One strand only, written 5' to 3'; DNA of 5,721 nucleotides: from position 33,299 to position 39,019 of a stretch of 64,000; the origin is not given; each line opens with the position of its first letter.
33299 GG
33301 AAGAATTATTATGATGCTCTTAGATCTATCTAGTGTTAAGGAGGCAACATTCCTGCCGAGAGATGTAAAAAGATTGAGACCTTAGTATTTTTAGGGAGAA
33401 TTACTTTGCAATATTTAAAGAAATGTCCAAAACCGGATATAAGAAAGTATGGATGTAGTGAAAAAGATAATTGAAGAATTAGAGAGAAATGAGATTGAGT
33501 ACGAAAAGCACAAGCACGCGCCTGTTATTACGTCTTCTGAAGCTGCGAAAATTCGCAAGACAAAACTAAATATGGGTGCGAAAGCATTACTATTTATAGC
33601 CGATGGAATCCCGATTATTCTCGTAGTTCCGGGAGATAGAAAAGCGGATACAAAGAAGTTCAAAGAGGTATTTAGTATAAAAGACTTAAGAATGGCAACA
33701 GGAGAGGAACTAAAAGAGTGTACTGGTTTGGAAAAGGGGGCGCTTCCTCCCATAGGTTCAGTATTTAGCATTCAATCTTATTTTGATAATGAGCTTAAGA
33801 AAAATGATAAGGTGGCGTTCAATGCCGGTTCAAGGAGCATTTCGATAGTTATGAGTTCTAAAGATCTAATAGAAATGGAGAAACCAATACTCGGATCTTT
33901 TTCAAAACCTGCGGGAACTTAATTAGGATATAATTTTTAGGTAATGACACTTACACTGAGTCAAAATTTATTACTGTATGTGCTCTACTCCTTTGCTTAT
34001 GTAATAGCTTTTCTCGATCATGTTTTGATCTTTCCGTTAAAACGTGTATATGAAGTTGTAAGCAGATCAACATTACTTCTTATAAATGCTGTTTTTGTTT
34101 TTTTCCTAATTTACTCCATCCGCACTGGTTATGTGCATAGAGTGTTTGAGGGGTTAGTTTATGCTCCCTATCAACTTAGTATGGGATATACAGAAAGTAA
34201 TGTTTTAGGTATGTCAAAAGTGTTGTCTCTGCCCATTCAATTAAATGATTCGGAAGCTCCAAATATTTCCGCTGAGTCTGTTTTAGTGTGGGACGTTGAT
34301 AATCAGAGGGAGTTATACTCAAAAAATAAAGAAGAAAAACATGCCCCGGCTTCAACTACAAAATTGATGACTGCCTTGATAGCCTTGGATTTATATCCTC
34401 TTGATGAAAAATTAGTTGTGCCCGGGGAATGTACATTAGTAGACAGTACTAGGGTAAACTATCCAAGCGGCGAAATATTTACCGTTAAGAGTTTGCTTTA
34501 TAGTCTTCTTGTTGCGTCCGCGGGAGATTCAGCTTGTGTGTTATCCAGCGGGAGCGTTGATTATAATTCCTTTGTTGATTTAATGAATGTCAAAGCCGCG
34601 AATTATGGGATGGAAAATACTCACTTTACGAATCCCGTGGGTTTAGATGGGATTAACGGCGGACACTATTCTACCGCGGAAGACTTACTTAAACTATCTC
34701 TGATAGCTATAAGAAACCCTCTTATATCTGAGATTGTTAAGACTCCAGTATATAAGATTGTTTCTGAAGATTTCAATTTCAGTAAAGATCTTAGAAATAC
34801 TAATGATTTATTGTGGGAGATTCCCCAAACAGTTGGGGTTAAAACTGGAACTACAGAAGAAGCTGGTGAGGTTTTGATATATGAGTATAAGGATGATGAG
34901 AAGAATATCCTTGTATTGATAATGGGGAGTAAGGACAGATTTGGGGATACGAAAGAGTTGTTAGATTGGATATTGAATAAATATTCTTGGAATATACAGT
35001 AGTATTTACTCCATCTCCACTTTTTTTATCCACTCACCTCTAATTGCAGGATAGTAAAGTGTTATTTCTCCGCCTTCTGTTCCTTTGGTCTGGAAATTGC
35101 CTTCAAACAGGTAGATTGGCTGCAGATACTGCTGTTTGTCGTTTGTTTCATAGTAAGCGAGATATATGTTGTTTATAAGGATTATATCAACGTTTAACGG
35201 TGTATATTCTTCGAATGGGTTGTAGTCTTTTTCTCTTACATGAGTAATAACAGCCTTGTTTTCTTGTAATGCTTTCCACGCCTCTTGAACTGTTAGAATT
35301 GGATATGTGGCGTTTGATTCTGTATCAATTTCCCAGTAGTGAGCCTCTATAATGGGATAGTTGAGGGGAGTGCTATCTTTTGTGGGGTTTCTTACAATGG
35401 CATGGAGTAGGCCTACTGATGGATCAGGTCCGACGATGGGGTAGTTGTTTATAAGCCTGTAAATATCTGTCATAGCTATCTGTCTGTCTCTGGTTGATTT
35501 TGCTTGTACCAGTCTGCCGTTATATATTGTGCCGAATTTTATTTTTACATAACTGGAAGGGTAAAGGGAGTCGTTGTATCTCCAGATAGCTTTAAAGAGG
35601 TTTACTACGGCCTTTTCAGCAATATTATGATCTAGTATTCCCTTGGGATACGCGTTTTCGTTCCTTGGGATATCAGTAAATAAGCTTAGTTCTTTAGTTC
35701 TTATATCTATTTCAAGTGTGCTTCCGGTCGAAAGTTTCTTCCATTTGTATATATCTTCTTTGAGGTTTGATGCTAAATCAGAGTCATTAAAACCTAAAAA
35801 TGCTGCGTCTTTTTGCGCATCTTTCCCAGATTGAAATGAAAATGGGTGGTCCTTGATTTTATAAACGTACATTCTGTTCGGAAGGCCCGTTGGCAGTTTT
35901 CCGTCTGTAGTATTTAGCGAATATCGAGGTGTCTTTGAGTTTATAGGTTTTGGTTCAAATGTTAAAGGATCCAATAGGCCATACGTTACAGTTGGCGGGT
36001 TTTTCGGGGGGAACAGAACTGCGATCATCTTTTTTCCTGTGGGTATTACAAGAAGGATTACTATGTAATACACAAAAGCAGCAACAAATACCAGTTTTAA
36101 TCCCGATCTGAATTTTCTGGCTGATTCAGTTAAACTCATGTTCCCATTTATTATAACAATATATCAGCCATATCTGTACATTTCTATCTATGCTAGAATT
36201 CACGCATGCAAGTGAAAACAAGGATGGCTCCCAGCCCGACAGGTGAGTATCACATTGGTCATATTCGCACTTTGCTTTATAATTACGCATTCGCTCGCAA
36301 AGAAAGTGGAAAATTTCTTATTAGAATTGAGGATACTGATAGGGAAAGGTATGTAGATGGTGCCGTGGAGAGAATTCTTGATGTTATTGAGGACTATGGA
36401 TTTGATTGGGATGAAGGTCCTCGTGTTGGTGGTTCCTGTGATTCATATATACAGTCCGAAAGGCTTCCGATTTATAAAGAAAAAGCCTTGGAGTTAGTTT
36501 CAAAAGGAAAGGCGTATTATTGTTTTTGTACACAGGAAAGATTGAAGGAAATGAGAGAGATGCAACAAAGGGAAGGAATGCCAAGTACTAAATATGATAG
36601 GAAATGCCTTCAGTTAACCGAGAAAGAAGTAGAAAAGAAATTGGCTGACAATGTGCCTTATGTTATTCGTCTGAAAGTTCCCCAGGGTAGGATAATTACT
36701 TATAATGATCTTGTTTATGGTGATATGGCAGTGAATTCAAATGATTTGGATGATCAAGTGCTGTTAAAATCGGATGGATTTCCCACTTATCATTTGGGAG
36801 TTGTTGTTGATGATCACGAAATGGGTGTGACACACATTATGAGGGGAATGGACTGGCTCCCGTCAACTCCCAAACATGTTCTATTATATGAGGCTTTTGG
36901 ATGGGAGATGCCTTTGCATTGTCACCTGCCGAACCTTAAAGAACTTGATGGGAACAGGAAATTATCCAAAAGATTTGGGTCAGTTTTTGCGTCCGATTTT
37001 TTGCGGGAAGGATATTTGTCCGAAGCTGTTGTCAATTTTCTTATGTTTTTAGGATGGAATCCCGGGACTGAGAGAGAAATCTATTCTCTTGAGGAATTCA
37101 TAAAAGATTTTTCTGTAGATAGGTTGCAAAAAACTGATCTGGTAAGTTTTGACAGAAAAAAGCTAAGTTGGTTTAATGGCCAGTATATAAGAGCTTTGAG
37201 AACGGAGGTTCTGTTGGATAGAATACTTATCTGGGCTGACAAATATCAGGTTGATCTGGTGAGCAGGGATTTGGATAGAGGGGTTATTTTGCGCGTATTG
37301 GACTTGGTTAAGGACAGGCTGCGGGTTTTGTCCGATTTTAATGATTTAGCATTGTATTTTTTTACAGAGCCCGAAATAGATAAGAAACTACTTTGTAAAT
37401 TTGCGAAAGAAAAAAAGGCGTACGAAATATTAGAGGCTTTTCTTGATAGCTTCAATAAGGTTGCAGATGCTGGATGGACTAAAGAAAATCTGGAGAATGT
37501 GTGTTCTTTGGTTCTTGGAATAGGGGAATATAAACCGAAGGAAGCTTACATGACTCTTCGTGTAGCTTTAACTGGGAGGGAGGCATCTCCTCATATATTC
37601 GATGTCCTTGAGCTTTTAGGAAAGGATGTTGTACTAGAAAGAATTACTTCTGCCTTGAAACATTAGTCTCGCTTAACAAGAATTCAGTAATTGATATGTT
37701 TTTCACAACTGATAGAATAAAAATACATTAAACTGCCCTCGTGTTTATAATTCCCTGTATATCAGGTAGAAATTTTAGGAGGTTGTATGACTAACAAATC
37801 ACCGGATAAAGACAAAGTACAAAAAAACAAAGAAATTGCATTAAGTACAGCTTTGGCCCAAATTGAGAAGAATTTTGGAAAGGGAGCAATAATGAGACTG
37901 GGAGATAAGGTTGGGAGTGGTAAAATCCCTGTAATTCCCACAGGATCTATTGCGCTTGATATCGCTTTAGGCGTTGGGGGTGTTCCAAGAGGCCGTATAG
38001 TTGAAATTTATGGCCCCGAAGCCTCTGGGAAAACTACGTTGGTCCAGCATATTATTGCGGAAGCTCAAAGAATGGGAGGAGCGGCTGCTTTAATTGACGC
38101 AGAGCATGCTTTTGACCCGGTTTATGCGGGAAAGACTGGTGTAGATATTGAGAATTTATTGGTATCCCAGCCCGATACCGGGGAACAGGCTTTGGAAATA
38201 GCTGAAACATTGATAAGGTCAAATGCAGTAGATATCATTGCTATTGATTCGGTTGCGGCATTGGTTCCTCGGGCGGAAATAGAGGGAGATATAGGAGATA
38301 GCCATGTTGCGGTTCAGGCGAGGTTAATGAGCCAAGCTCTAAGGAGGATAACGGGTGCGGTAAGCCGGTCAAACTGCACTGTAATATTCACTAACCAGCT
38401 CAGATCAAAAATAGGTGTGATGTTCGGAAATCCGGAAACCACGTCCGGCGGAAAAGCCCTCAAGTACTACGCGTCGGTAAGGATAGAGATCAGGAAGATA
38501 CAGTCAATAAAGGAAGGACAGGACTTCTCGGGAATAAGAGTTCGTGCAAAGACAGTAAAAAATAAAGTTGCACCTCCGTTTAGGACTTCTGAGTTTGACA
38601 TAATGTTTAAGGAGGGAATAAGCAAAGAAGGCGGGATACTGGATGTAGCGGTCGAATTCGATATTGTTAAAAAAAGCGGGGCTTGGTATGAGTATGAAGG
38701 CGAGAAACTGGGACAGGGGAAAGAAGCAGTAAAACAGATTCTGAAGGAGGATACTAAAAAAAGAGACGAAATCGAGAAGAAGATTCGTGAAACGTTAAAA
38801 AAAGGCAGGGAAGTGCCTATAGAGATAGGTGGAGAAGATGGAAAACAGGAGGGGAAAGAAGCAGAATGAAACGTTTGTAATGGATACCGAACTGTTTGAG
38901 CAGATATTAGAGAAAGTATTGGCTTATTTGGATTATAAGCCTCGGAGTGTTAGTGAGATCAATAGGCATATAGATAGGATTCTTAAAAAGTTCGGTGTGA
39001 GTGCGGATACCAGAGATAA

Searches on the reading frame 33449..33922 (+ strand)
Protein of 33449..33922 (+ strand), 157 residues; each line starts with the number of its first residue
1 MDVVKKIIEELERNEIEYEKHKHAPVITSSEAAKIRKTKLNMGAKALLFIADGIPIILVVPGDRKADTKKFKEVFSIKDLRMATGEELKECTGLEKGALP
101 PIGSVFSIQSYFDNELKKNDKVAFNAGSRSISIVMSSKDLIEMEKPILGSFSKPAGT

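Call 49: search_protein_families(library=pfam, proteins=[window:33449-33922:+], max_evalue=0.0001)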
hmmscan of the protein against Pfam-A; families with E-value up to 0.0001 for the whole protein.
window:33449-33922:+ (157 aa): 1 family
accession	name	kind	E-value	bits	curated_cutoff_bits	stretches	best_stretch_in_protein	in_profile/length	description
PF04073.20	tRNA_edit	-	1.5e-26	93.4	25.5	1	23-142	1-122/123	Aminoacyl-tRNA editing domain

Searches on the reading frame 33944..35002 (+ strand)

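Call 49: search_protein_families(library=pfam, proteins=[window:33944-35002:+], max_evalue=0.0001)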
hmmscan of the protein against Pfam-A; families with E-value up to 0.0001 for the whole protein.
window:33944-35002:+ (352 aa): 2 families
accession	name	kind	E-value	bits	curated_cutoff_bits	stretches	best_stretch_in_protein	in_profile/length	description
PF00768.25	Peptidase_S11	-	9.5e-37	127.2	27.6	1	103-330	5-238/239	D-alanyl-D-alanine carboxypeptidase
PF02113.21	Peptidase_S13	-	3.7e-05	23.1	22.8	1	110-149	18-57/444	D-Ala-D-Ala carboxypeptidase 3 (S13) family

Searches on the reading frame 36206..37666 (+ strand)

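Call 57: search_protein_families(library=pfam, proteins=[window:36206-37666:+], max_evalue=0.0001)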
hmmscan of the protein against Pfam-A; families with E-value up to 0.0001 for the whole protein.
window:36206-37666:+ (486 aa): 2 families
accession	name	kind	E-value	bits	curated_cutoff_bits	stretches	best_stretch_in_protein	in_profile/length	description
PF00749.27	tRNA-synt_1c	-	4.8e-95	318.5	23.4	1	2-322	1-314/314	tRNA synthetases class I (E and Q), catalytic domain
PF19269.4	Anticodon_2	-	1.8e-26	93.7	23.6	1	356-484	11-141/141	Anticodon binding domain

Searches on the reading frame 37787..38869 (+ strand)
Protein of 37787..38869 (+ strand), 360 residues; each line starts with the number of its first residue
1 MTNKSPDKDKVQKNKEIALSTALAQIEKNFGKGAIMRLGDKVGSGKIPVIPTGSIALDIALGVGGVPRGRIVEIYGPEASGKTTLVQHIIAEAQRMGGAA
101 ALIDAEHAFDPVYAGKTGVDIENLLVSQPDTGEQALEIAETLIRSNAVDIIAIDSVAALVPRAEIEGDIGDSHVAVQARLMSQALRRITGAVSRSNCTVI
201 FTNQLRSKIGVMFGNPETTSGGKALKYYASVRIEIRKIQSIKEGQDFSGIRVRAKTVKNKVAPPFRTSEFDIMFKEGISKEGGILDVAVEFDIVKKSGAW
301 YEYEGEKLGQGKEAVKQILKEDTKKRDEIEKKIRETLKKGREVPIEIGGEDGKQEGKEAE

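Call 58: search_protein_families(library=pfam, proteins=[window:37787-38869:+], max_evalue=0.0001)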
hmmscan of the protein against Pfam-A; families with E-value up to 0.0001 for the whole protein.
window:37787-38869:+ (360 aa): 4 families
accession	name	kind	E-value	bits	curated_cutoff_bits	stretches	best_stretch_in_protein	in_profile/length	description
PF00154.27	RecA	-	6.5e-130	432.7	27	1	18-279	2-262/262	recA bacterial DNA recombination protein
PF21096.2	RecA_C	-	2e-23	82.7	27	1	282-337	1-56/57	RecA C-terminal domain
PF08423.17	Rad51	-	3e-10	40.2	22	1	49-239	7-213/244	Rad51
PF06745.19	ATPase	-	1.1e-06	28.7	26.6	1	51-207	2-166/231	KaiC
